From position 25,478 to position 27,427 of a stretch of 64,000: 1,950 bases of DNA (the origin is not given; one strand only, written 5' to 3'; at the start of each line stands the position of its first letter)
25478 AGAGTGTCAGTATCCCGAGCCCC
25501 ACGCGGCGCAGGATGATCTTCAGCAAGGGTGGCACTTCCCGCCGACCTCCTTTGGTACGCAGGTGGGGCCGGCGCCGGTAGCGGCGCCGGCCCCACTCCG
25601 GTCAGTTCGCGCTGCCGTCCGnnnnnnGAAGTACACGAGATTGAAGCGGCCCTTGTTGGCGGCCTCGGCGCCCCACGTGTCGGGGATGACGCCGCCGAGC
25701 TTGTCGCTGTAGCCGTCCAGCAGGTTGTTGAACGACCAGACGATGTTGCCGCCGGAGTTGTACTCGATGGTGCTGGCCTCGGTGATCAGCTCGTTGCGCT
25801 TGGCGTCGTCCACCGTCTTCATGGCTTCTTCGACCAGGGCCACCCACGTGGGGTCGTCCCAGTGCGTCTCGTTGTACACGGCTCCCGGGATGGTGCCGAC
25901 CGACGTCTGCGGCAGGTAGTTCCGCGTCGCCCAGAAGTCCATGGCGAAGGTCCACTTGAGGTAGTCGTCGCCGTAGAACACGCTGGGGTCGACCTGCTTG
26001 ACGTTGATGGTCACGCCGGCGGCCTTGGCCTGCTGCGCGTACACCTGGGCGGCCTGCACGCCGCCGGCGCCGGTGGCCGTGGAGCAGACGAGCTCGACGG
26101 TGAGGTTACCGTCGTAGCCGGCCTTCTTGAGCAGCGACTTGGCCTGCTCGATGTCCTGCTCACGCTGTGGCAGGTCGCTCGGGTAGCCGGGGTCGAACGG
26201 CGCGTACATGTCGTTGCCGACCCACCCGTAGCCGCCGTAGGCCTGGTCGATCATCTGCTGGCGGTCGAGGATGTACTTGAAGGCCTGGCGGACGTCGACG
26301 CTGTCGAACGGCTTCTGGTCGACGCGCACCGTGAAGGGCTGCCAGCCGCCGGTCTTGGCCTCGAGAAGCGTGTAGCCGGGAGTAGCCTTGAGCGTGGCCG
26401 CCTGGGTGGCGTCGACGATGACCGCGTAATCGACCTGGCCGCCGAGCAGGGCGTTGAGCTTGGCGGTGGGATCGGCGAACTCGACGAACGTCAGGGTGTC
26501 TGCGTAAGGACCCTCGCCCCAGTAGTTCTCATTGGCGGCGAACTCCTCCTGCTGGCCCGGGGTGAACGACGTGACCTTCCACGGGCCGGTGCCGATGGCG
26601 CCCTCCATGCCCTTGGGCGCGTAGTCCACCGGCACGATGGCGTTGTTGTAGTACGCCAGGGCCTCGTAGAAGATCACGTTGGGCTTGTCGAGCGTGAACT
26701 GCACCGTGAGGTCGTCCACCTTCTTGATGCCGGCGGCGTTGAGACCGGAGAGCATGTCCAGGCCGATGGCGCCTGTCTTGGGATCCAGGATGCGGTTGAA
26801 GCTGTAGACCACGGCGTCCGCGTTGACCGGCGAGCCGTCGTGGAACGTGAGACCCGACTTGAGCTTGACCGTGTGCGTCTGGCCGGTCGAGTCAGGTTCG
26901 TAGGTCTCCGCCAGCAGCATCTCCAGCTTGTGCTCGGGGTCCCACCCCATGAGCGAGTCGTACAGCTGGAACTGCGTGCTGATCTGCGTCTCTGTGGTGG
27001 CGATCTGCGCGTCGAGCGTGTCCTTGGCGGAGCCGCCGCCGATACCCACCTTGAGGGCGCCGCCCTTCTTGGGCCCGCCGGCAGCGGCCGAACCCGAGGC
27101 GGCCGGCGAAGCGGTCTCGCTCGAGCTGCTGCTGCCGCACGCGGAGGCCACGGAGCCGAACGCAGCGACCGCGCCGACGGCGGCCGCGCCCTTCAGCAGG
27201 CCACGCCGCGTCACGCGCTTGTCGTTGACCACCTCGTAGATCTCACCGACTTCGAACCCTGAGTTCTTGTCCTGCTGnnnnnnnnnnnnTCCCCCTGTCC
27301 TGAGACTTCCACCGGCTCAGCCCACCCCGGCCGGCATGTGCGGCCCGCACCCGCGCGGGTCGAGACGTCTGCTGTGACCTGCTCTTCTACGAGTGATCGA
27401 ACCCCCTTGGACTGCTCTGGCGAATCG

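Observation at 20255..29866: Two divergent non-pyrrolysine MttB paralogs without any corrinoid or methyl-acceptor partner nearby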

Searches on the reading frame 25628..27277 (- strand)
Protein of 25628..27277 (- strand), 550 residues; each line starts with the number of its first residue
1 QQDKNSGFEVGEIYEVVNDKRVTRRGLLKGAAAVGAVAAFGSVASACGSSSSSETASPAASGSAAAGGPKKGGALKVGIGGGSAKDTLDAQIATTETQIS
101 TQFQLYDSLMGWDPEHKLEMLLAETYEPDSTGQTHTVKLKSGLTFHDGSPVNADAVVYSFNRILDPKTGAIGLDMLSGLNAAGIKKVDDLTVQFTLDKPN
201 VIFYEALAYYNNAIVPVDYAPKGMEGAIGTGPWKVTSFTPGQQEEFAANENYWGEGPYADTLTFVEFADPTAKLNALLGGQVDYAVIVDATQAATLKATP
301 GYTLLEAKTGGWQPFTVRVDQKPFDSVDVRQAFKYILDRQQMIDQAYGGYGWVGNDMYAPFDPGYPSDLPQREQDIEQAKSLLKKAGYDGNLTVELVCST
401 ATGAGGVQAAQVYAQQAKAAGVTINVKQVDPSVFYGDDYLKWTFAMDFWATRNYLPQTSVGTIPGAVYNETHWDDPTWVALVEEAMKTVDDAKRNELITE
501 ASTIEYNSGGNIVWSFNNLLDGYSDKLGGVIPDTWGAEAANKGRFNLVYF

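Call 9: search_protein_families(library=pfam, proteins=[window:25628-27277:-])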
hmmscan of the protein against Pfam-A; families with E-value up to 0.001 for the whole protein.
seq(550 aa): 1 family
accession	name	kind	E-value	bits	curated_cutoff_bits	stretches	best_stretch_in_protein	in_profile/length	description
PF00496.27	SBP_bac_5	-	2e-83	280.9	32.4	1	118-453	2-348/368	Bacterial extracellular solute-binding proteins, family 5 Middle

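Call 43: search_protein_families(library=ncbifam, max_evalue=1e-10, proteins=[window:25628-27277:-])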
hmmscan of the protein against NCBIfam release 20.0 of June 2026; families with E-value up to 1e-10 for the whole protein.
seq(550 aa): 10 families
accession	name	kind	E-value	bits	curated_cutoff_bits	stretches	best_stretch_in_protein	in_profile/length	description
NF045468.1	Opp5A_nikA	equivalog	1.5e-42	145.7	600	1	94-527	33-469/488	nickel ABC transporter substrate-binding protein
NF011942.0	PRK15413.1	equivalog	6.4e-38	130.7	594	1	76-534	29-502/512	glutathione ABC transporter substrate-binding protein GsiB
NF045467.1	Opp4A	equivalog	3.7e-32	111.3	650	1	45-389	2-381/556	oligopeptide ABC transporter substrate-binding protein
TIGR02294.1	nickel_nikA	equivalog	8.7e-32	110.3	393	1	97-389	27-328/501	nickel ABC transporter substrate-binding protein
NF043070.1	DppA_dipep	equivalog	7.9e-27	94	1005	1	89-426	43-405/535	dipeptide ABC transporter periplasmic-binding protein DppA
NF047575.1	opine_bind_CntA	exception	5.9e-24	84.5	800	1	84-390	44-362/535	staphylopine-dependent metal ABC transporter substrate-binding lipoprotein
NF011689.0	PRK15109.1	equivalog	8.9e-23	80.7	560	1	86-504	45-497/547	ABC transporter substrate-binding protein SapA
TIGR04028.1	SBP_KPN_01854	hypoth_equivalog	8.8e-17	60.8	468.5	1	106-389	31-332/509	TIGR04028 family ABC transporter substrate-binding protein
NF007287.0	PRK09755.1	equivalog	3.7e-16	59.1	1098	1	84-511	42-497/535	ABC transporter substrate-binding protein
NF011684.0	PRK15104.1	equivalog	1.3e-14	53.8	947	1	82-503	46-497/543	oligopeptide ABC transporter substrate-binding protein OppA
